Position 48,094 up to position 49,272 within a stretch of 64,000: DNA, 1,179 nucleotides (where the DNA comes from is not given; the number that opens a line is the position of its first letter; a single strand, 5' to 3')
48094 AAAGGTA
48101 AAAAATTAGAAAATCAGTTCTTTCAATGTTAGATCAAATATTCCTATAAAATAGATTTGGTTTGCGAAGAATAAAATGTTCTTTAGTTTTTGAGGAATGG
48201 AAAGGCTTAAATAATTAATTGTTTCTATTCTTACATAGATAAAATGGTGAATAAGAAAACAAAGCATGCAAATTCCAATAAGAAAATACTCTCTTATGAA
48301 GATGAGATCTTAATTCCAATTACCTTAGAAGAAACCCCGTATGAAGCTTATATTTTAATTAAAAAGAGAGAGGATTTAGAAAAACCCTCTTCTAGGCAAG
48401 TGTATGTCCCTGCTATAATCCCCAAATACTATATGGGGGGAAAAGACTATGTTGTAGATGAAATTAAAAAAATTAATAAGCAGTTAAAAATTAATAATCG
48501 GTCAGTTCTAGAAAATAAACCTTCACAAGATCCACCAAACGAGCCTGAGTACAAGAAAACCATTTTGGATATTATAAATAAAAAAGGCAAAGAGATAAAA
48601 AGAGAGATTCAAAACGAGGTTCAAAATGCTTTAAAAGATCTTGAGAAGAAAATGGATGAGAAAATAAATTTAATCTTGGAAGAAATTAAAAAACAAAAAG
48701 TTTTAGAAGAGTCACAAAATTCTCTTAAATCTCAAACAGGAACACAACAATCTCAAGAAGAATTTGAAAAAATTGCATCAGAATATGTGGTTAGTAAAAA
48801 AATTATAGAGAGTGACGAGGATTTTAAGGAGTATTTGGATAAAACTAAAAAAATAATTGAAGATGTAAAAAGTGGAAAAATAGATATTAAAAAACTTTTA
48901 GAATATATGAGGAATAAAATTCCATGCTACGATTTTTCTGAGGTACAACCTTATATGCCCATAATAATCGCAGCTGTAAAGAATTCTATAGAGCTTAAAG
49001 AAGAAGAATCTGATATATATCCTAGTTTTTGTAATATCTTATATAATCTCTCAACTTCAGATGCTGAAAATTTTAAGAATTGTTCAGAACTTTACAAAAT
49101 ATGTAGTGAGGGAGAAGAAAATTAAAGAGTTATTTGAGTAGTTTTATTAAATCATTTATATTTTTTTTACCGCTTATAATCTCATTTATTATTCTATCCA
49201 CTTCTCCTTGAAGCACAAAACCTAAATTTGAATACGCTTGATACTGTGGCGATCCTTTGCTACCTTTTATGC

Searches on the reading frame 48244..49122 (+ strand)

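Call 44: search_protein_families(library=pfam, proteins=[window:48244-49122:+], max_evalue=0.01)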
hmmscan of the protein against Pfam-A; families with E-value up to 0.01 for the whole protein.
window:48244-49122:+ (293 aa): 1 family
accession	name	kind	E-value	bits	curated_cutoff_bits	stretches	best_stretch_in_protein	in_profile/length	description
PF07217.16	Het-C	-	0.0071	15.4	21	1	119-250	304-428/561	Heterokaryon incompatibility protein Het-C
